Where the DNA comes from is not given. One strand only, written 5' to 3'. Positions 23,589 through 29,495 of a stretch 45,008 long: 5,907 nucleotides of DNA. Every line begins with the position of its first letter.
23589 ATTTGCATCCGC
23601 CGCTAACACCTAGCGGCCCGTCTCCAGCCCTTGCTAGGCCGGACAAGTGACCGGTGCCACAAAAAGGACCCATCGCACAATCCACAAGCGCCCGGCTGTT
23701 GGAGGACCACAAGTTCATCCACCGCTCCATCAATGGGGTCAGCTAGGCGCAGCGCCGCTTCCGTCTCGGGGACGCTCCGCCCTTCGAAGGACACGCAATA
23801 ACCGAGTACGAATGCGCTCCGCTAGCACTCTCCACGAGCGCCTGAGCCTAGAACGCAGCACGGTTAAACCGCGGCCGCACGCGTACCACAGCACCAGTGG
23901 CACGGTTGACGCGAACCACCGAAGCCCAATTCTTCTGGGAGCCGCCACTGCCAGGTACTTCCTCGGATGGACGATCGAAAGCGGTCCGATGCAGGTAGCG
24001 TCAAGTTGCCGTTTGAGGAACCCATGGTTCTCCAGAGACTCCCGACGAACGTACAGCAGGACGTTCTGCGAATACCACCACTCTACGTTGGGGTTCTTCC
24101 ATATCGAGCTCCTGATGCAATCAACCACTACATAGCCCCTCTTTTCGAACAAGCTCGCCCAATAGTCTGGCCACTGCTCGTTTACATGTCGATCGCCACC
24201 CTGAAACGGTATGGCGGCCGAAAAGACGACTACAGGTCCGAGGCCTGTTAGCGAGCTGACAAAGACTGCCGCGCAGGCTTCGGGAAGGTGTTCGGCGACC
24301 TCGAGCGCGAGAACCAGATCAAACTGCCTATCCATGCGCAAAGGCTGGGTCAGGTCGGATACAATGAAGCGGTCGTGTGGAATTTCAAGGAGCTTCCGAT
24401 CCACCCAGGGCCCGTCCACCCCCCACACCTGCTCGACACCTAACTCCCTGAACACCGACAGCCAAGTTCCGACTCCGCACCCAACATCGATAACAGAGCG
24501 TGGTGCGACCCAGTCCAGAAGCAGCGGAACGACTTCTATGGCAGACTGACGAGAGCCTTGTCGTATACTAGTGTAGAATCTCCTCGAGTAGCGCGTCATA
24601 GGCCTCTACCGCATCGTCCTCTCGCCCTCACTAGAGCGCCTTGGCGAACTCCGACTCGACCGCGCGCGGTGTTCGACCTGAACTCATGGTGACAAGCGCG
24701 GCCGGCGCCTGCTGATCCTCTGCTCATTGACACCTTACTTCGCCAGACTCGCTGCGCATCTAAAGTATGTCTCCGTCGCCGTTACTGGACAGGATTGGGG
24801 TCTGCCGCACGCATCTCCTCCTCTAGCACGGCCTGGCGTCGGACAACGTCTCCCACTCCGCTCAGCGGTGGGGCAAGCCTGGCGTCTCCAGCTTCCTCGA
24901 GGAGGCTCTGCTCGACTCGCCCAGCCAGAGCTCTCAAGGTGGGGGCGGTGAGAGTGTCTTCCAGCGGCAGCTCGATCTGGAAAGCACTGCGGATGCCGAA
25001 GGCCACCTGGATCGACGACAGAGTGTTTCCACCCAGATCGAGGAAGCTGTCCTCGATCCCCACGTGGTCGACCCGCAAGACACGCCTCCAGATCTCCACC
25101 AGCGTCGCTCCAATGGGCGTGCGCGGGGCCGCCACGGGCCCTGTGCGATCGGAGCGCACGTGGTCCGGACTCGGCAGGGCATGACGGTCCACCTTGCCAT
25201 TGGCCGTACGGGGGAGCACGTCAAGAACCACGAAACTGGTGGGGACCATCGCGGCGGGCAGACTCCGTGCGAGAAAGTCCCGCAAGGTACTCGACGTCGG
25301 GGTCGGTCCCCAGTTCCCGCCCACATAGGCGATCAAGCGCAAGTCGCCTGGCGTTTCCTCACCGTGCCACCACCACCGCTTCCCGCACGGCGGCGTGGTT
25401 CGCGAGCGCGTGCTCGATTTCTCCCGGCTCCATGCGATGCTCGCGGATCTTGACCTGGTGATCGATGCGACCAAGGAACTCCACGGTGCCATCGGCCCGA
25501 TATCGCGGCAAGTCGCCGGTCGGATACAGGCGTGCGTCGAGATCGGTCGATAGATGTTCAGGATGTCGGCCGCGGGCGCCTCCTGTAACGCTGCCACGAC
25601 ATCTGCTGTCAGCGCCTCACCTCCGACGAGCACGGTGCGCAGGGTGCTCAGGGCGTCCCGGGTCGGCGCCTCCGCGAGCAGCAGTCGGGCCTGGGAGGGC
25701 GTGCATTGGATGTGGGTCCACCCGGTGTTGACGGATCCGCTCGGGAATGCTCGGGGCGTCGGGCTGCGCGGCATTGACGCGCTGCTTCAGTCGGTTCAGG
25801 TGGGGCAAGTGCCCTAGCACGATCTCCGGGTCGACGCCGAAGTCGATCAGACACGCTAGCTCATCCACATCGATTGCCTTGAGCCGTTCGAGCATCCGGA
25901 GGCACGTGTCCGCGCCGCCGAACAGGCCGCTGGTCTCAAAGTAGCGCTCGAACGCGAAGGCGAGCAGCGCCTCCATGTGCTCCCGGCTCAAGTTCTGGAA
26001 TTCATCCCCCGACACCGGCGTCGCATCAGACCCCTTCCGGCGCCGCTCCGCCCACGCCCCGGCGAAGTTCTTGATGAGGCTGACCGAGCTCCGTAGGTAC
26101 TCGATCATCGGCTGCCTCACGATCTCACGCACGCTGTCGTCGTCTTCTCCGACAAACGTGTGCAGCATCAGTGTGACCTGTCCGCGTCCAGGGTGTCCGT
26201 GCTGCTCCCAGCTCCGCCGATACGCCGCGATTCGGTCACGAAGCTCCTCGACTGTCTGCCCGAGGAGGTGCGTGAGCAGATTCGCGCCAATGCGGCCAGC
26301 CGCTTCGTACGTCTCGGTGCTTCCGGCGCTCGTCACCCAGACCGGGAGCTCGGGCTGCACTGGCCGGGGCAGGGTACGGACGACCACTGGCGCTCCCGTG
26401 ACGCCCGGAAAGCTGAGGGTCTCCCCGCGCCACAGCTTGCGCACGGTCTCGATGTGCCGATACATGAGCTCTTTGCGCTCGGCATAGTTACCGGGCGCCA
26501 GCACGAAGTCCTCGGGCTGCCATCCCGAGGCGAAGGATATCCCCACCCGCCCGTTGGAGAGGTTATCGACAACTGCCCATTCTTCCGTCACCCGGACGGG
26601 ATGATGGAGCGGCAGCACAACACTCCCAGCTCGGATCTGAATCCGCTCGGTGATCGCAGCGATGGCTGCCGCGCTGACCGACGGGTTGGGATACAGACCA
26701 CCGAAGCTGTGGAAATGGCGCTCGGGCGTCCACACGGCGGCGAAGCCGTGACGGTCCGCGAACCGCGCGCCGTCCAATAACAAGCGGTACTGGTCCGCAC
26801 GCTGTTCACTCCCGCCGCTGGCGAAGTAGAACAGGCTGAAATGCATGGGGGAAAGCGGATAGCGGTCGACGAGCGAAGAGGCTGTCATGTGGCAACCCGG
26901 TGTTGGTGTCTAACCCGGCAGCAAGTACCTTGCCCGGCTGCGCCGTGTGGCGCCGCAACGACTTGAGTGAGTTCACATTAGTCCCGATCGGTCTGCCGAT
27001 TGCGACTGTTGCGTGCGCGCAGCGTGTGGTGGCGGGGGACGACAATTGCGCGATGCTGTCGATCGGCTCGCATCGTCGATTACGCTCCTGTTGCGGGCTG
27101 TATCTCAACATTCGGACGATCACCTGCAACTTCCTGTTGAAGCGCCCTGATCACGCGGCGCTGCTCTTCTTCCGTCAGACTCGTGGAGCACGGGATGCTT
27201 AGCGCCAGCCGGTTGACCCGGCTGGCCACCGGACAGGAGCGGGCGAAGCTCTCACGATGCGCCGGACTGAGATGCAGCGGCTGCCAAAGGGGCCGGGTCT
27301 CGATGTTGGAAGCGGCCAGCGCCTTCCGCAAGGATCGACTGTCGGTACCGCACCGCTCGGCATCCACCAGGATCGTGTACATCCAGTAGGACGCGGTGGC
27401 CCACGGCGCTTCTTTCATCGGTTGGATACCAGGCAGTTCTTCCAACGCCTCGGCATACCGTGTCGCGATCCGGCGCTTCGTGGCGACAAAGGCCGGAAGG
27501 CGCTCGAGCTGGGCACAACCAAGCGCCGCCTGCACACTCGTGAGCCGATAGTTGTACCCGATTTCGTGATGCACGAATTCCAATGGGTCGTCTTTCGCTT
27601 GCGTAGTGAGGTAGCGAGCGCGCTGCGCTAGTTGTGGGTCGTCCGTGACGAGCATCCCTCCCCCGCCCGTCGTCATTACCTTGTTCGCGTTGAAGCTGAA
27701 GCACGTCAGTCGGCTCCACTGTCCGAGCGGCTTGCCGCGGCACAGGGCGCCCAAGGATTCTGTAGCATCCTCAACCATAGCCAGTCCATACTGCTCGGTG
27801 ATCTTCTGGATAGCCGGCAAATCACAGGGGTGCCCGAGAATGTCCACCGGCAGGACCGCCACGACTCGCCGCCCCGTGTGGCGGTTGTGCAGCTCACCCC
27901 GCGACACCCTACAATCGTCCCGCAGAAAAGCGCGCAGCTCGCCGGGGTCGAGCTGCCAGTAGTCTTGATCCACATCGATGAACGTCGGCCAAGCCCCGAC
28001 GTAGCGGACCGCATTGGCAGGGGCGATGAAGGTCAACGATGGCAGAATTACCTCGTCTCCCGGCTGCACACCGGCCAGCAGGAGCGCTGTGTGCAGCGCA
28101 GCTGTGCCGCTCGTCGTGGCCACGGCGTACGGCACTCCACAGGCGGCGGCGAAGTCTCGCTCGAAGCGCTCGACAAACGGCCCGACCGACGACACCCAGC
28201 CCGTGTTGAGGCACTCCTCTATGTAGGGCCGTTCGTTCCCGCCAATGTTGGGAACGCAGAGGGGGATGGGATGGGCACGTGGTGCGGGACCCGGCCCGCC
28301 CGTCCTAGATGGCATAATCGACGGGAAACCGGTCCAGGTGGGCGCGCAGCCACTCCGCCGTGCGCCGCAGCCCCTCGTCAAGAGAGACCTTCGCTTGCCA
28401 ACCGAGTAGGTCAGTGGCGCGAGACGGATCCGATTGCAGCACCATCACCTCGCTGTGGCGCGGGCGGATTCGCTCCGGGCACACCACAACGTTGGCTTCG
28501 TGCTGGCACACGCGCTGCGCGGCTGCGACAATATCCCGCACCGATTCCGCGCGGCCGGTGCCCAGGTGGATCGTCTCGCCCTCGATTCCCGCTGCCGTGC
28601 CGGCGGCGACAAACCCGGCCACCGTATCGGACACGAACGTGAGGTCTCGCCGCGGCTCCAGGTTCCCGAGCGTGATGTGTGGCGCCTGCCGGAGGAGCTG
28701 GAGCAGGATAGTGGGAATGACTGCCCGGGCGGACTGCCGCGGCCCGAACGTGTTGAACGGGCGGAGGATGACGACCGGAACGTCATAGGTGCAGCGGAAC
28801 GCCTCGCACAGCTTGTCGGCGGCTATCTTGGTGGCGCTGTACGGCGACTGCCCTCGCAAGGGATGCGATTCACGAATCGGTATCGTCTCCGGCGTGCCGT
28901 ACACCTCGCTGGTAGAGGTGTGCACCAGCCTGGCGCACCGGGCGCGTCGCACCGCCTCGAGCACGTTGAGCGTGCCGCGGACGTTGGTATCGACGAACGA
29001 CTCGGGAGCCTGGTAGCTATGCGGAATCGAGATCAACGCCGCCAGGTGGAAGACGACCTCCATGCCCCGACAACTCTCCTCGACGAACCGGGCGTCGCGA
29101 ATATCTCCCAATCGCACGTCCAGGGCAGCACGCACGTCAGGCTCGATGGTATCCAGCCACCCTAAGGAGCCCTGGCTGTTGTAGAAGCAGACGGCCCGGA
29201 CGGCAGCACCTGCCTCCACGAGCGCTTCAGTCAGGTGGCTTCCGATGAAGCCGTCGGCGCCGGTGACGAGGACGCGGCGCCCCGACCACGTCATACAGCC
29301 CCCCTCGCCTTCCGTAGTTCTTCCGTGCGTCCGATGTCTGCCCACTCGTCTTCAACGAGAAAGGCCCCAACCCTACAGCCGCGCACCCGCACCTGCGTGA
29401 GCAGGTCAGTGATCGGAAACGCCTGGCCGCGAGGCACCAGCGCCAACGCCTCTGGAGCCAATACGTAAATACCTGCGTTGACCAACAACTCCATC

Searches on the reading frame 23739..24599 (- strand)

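Call 7: search_protein_families(library=pfam, proteins=[window:23739-24599:-], max_evalue=0.0001)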
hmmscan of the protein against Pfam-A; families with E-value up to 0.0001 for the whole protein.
window:23739-24599:- (286 aa): 3 families
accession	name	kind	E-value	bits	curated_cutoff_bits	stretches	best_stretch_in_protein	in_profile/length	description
PF13489.12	Methyltransf_23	-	1.5e-12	48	27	1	31-111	21-100/164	Methyltransferase domain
PF08241.18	Methyltransf_11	-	2.1e-06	28.7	21.2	1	37-108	1-76/95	Methyltransferase domain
PF13649.12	Methyltransf_25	-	3.2e-06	28.2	27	1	36-109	1-81/97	Methyltransferase domain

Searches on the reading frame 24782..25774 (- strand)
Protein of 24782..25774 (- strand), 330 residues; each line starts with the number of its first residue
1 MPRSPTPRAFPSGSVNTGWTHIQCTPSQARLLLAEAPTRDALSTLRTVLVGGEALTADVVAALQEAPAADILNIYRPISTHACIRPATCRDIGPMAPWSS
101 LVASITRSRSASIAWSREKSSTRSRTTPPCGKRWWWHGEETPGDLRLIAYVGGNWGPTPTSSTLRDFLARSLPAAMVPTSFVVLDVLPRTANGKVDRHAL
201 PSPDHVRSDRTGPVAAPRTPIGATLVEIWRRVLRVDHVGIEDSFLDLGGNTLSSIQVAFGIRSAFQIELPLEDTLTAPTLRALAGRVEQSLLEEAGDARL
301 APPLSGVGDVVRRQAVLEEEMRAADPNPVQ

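Call 7: search_protein_families(library=pfam, proteins=[window:24782-25774:-], max_evalue=0.0001)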
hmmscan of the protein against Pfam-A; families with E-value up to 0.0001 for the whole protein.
window:24782-25774:- (330 aa): 2 families
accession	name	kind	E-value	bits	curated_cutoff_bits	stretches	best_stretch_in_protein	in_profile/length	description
PF00550.31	PP-binding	-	4.6e-11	43.3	20.8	1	224-286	2-66/67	Phosphopantetheine attachment site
PF00501.34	AMP-binding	-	8.1e-06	25.3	29.9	1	16-75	254-319/384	AMP-binding enzyme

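Call 32: search_protein_families(library=ncbifam, proteins=[window:24782-25774:-], max_evalue=0.001)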
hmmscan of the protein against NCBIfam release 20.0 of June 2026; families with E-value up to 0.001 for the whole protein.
window:24782-25774:- (330 aa): 16 families
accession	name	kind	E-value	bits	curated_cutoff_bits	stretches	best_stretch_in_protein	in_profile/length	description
NF038078.1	NRPS_MxcG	equivalog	1.3e-28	98.9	2300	1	143-293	900-1047/1442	myxochelin non-ribosomal peptide synthetase MxcG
NF004282.0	PRK05691.1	subfamily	5.7e-28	95.6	4090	1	146-302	1568-1718/4334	non-ribosomal peptide synthase/polyketide synthase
NF041803.1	NRPS_SolG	exception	8.5e-27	93.1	2200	1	139-286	1002-1154/1163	solanimycin non-ribosomal peptide synthetase SolG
NF047350.1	aureusi_NRPS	equivalog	3.2e-23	80.7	2500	1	159-289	850-977/2373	aureusimine non-ribosomal peptide synthetase AusA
TIGR03443.1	alpha_am_amid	equivalog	3.1e-20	71.2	1030.1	1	163-290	785-920/1390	L-aminoadipate-semialdehyde dehydrogenase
NF007605.2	PRK10252.1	equivalog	3.9e-15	54.4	2400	1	141-284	897-1038/1292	enterobactin non-ribosomal peptide synthetase EntF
NF005877.1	PRK07824.1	equivalog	8.7e-10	38.2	345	1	147-200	305-358/362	o-succinylbenzoate--CoA ligase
NF004837.0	PRK06187.1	subfamily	7.9e-09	34.3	476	1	146-200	464-518/531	long-chain-fatty-acid--CoA ligase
NF003417.0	PRK04813.1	subfamily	2.5e-08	32.9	476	1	162-200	461-499/505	D-alanine--poly(phosphoribitol) ligase subunit DltA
TIGR01734.1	D-ala-DACP-lig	equivalog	2.9e-08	32.7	559.85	1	161-200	459-498/504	D-alanine--poly(phosphoribitol) ligase subunit DltA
TIGR01733.1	AA-adenyl-dom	subfamily_domain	6.1e-07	28.6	317.4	1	16-80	209-273/409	amino acid adenylation domain-containing protein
TIGR03098.1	ligase_PEP_1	hypoth_equivalog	3.1e-06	25.9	592.35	1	161-200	475-514/517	acyl-CoA ligase (AMP-forming), exosortase A system-associated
NF005714.0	PRK07529.1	subfamily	0.00025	19.5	632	0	148-201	519-573/640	acyl-CoA synthetase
NF004511.1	PRK05852.1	equivalog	0.00047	18.9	650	0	157-200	457-500/505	FadD7 family fatty acid--CoA ligase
NF009921.1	PRK13382.1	exception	0.0006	18.7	850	1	146-200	474-528/529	acyl-CoA ligase FadD12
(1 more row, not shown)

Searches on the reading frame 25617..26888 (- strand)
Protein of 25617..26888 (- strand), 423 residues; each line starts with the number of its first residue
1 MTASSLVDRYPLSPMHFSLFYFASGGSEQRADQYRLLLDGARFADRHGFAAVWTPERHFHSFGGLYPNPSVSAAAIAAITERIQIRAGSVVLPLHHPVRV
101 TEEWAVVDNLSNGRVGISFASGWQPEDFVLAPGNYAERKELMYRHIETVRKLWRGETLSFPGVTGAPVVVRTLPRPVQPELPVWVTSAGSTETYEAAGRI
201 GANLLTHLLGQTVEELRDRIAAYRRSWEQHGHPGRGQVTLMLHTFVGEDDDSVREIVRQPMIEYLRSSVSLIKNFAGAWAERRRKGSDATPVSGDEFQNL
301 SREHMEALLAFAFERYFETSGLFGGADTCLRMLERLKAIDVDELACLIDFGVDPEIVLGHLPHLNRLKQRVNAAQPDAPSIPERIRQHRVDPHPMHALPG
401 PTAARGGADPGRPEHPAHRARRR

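Call 7: search_protein_families(library=pfam, proteins=[window:25617-26888:-], max_evalue=0.0001)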
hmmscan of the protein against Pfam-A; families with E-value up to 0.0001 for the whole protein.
window:25617-26888:- (423 aa): 1 family
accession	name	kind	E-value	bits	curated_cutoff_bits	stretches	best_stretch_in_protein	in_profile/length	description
PF00296.26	Bac_luciferase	-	6.6e-49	167.4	27.9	1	15-307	1-281/314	Luciferase-like monooxygenase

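Call 32: search_protein_families(library=ncbifam, proteins=[window:25617-26888:-], max_evalue=0.001)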
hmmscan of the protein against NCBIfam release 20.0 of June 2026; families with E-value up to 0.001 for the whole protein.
window:25617-26888:- (423 aa): 27 families (the best 25 are shown)
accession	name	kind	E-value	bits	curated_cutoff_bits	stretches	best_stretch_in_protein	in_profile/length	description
TIGR04020.1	seco_metab_LLM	subfamily_domain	8.8e-158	524.8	244.45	1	17-368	1-341/341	MupA/Atu3671 family FMN-dependent luciferase-like monooxygenase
TIGR03619.1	F420_Rv2161c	subfamily_domain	3e-29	102.3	166.9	1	41-250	4-226/247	TIGR03619 family F420-dependent LLM class oxidoreductase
TIGR04027.1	LLM_KPN_01858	hypoth_equivalog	1.2e-27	96.7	412.9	1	30-160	15-145/326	putative FMN-dependent luciferase-like monooxygenase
TIGR03858.1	LLM_2I7G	subfamily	2.9e-27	95.5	462.25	1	27-257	18-248/337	Atu2307/SP_0267 family LLM class monooxygenase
TIGR03571.1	lucif_BA3436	subfamily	7.5e-22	77.9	303.9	1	39-233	35-232/304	TIGR03571 family LLM class oxidoreductase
NF052254.1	luciferase_Alph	exception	1e-18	67.7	600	1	39-275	26-260/354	luciferase subunit alpha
TIGR03558.1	oxido_grp_1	subfamily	6.3e-18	65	166.95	1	30-267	15-245/325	MsnO8 family LLM class oxidoreductase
TIGR03857.1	F420_MSMEG_2249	hypoth_equivalog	2.8e-17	62.9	218.4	1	31-345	10-320/329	TIGR03857 family LLM class F420-dependent oxidoreductase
TIGR04036.1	LLM_CE1758_fam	subfamily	3.4e-17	62.3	479.1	1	29-253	22-248/355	CE1758 family FMN-dependent luciferase-like monooxygenase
TIGR04021.1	LLM_DMSO2_sfnG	equivalog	4.7e-15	55.8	382.95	1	39-259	32-255/350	dimethylsulfone monooxygenase SfnG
TIGR03560.1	F420_Rv1855c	subfamily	2.6e-14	53.6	231.4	1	30-231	10-216/227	TIGR03560 family F420-dependent LLM class oxidoreductase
TIGR03621.1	F420_MSMEG_2516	subfamily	3.8e-13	49.2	213.15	1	32-189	11-159/295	TIGR03621 family F420-dependent LLM class oxidoreductase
NF052255.1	luciferase_Beta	exception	6.2e-11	41.9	500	1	15-121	1-109/325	luciferase subunit beta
TIGR03557.1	F420_G6P_family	subfamily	3.4e-10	39.6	210.4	1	36-209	14-190/316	TIGR03557 family F420-dependent LLM class oxidoreductase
TIGR04465.1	ArgArg_F420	equivalog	3.8e-10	39.4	470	1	36-207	61-235/364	F420-dependent hydroxymycolic acid dehydrogenase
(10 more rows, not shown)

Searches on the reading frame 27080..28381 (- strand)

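Call 7: search_protein_families(library=pfam, proteins=[window:27080-28381:-], max_evalue=0.0001)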
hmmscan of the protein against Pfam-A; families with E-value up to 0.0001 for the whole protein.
window:27080-28381:- (433 aa): 1 family
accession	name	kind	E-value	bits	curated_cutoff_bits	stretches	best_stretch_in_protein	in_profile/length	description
PF01041.23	DegT_DnrJ_EryC1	-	1.8e-103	347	19.8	1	46-415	3-360/360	DegT/DnrJ/EryC1/StrS aminotransferase family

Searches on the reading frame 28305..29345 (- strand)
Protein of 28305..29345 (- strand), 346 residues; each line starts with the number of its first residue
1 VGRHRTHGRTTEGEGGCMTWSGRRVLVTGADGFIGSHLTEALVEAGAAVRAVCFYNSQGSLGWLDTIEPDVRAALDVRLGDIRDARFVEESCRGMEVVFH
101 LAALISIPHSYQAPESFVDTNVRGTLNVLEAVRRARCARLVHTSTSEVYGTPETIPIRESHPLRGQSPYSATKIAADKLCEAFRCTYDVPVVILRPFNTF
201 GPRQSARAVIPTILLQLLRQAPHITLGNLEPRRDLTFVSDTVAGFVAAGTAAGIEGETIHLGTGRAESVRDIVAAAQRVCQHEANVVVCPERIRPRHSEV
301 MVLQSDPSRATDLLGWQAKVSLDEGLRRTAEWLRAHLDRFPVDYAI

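Call 8: search_protein_families(library=pfam, proteins=[window:28305-29345:-], max_evalue=0.0001)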
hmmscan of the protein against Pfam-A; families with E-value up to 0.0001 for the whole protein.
window:28305-29345:- (346 aa): 8 families
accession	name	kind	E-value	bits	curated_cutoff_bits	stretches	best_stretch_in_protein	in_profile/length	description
PF16363.11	GDP_Man_Dehyd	-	1.3e-68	232.4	27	1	26-329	1-332/332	GDP-mannose 4,6 dehydratase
PF01370.27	Epimerase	-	5.1e-55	186.9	20.9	1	25-262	1-240/240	NAD dependent epimerase/dehydratase family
PF01073.25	3Beta_HSD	-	1e-21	77.7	22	1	26-207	1-189/280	3-beta hydroxysteroid dehydrogenase/isomerase family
PF02719.21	Polysacc_synt_2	-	6.2e-17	62.2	20.2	1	25-301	1-273/293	Polysaccharide biosynthesis protein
PF07993.18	NAD_binding_4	-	8.6e-15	55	20.1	1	89-201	83-209/258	Male sterility protein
PF04321.23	RmlD_sub_bind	-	8.6e-10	38.6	27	1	24-182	2-138/287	RmlD substrate binding domain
PF13460.12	NAD_binding_10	-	8.9e-09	35.9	27.2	1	29-196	1-143/184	NAD(P)H-binding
PF00106.31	adh_short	-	2e-06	27.8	26.6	0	24-186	2-166/195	short chain dehydrogenase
